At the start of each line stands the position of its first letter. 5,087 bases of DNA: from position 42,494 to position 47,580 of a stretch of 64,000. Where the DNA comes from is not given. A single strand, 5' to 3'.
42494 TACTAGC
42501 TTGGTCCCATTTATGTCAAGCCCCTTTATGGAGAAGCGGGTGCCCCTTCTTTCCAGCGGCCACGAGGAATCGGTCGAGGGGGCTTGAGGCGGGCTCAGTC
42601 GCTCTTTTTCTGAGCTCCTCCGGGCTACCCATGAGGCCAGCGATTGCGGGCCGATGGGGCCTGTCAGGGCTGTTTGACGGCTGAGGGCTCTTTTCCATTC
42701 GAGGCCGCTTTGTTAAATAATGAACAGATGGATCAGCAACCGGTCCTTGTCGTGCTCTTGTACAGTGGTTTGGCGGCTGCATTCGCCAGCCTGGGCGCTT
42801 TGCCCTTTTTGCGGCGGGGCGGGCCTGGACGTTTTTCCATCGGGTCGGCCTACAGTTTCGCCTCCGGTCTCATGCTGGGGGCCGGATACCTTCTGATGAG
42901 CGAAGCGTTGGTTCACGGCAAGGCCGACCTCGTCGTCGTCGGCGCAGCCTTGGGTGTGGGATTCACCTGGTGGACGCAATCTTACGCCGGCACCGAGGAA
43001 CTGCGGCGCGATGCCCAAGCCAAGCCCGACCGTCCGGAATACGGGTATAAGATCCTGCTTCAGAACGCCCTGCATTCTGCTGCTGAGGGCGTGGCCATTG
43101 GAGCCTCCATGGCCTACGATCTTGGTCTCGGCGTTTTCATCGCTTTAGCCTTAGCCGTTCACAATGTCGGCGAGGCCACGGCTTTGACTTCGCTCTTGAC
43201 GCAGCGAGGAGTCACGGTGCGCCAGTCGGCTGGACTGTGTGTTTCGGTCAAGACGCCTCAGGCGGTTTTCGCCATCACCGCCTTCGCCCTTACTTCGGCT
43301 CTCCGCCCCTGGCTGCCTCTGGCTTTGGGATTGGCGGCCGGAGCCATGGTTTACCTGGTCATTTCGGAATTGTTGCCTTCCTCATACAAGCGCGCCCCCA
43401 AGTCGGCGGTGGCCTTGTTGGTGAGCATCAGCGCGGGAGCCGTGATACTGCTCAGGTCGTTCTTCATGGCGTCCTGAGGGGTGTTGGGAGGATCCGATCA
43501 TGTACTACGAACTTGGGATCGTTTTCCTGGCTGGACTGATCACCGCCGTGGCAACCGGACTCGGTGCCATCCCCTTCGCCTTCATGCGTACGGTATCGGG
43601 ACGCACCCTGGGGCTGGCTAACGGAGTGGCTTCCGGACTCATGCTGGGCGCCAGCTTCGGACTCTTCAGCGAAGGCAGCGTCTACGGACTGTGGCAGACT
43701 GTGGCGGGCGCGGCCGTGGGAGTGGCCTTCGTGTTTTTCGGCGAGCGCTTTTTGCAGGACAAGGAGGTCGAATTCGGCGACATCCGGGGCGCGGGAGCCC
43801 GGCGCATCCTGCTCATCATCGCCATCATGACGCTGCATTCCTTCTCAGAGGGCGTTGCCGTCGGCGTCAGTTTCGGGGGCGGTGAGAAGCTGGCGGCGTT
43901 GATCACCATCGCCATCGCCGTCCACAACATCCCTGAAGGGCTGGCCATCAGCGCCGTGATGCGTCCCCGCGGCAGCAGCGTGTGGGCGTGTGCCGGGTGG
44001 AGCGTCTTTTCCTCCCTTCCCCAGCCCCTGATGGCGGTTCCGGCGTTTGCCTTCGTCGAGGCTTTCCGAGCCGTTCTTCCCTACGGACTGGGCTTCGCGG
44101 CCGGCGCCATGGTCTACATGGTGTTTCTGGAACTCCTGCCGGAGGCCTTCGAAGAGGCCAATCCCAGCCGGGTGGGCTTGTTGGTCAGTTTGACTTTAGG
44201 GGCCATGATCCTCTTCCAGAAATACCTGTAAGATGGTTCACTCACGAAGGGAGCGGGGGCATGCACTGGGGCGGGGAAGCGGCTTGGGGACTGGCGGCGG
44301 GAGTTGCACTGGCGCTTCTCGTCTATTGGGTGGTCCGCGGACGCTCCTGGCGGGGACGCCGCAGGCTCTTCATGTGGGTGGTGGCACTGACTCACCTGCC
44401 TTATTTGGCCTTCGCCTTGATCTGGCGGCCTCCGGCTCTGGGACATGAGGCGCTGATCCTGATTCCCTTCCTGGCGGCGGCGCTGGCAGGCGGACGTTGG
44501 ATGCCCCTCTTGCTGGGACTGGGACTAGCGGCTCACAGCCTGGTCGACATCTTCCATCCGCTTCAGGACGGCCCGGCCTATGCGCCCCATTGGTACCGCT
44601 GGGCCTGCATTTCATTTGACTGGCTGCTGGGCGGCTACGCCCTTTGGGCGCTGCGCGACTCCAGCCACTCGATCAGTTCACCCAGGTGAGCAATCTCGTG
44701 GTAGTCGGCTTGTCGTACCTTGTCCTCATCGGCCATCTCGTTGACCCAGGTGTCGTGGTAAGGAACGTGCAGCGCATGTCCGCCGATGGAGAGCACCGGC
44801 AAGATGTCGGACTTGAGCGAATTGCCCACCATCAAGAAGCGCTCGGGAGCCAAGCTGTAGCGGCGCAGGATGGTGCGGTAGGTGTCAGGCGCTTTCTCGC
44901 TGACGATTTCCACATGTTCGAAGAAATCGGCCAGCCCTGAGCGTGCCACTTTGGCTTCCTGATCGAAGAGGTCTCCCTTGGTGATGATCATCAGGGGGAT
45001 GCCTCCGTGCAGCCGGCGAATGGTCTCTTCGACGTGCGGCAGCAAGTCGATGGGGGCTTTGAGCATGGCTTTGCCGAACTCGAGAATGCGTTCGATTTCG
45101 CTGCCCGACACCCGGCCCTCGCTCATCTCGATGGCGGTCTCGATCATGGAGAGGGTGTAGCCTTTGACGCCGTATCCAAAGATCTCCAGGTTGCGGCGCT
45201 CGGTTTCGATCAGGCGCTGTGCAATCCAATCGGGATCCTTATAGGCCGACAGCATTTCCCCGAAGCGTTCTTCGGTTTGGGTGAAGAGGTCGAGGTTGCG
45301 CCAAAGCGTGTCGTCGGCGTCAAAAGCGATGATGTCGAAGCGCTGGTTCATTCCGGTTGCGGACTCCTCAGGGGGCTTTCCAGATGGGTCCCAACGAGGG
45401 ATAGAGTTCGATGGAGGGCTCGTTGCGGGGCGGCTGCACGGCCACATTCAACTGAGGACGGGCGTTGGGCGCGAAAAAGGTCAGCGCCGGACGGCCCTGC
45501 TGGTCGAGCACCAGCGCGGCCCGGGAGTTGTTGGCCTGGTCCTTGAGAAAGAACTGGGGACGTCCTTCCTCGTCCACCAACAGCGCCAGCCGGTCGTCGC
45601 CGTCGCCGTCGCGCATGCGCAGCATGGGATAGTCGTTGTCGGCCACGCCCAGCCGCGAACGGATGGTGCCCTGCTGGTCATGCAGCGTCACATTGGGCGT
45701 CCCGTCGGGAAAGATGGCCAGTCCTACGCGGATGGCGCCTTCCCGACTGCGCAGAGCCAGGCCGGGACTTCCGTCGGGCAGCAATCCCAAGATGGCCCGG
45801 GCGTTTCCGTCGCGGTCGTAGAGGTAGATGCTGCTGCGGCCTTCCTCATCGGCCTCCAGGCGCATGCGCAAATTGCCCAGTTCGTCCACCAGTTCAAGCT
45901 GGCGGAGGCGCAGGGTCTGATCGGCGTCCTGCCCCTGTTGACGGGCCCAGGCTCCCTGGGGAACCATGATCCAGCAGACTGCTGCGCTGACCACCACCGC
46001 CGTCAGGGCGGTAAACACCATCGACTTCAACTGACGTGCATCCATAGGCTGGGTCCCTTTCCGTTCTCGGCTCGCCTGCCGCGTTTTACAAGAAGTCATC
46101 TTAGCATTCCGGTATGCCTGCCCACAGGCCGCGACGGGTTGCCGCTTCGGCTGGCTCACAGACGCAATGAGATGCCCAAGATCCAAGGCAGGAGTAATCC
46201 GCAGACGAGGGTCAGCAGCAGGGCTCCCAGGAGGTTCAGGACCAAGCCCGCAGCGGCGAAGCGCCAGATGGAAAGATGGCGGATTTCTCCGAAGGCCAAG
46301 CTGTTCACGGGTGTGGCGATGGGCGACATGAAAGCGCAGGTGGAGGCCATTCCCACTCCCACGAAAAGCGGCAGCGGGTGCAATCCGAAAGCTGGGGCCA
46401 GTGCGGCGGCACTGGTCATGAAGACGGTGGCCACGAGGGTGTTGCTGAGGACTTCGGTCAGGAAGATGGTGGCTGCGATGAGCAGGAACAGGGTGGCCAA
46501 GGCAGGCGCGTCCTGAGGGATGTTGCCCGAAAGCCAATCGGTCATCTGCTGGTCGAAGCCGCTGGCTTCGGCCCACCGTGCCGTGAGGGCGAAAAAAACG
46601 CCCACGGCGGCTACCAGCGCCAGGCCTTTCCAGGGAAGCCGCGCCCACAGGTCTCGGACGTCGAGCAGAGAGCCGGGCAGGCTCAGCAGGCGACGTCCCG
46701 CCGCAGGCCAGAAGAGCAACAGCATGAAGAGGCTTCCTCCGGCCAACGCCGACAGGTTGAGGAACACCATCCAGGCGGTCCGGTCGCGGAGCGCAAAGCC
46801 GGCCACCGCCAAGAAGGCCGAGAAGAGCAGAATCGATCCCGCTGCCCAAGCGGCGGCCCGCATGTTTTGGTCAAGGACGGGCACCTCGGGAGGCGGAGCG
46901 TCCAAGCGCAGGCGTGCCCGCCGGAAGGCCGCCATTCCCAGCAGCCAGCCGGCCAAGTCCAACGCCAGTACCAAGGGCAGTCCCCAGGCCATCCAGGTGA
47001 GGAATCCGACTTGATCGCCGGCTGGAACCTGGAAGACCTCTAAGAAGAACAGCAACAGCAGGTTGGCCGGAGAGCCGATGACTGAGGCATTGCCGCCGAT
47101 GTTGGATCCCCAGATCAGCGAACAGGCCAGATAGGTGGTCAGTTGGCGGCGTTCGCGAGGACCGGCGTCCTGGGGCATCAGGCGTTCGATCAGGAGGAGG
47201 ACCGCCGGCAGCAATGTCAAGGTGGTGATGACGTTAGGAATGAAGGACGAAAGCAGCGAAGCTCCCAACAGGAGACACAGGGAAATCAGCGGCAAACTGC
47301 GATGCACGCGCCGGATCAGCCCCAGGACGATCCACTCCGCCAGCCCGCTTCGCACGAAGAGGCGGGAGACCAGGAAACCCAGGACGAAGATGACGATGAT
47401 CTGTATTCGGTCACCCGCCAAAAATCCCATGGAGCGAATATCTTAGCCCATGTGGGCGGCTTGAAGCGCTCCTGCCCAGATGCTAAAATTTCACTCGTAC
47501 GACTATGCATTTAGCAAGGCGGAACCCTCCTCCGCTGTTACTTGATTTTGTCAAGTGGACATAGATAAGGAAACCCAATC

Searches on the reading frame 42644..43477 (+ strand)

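Call 69: search_protein_families(library=pfam, proteins=[window:42644-43477:+], max_evalue=0.00001)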
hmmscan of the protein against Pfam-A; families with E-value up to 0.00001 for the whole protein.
window:42644-43477:+ (277 aa): 1 family
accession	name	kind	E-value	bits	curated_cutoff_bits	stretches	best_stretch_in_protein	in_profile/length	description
PF02535.28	Zip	-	5.2e-11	42.8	35.1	1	135-267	179-317/323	ZIP Zinc transporter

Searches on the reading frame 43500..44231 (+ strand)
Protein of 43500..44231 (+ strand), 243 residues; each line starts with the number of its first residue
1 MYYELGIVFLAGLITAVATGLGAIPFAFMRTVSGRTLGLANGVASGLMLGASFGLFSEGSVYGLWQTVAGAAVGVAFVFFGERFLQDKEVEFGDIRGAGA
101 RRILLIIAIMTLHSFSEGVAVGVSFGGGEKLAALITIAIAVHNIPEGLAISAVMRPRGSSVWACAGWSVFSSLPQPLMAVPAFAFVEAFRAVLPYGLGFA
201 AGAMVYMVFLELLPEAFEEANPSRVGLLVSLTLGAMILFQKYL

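Call 69: search_protein_families(library=pfam, proteins=[window:43500-44231:+], max_evalue=0.00001)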
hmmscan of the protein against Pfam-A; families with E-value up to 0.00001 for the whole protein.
window:43500-44231:+ (243 aa): 1 family
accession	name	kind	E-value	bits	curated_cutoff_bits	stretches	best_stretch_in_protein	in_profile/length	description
PF02535.28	Zip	-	7.7e-16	58.7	35.1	1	98-233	174-314/323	ZIP Zinc transporter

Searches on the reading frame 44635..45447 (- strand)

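Call 69: search_protein_families(library=pfam, proteins=[window:44635-45447:-], max_evalue=0.00001)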
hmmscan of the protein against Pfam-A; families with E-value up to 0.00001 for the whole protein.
window:44635-45447:- (270 aa): 2 families
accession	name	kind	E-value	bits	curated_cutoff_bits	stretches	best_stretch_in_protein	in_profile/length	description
PF00702.32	Hydrolase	-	1.2e-13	52.3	26.4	1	38-216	2-185/191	haloacid dehalogenase-like hydrolase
PF13419.12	HAD_2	-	2.3e-06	28.3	23.8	1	117-215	61-165/178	Haloacid dehalogenase-like hydrolase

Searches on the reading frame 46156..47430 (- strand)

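Call 69: search_protein_families(library=pfam, proteins=[window:46156-47430:-], max_evalue=0.00001)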
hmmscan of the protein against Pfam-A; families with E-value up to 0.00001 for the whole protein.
window:46156-47430:- (424 aa): 1 family
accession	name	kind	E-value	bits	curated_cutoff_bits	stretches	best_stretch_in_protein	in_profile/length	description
PF03600.22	CitMHS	-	4.1e-28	98.9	31.9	1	9-359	39-335/336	Citrate transporter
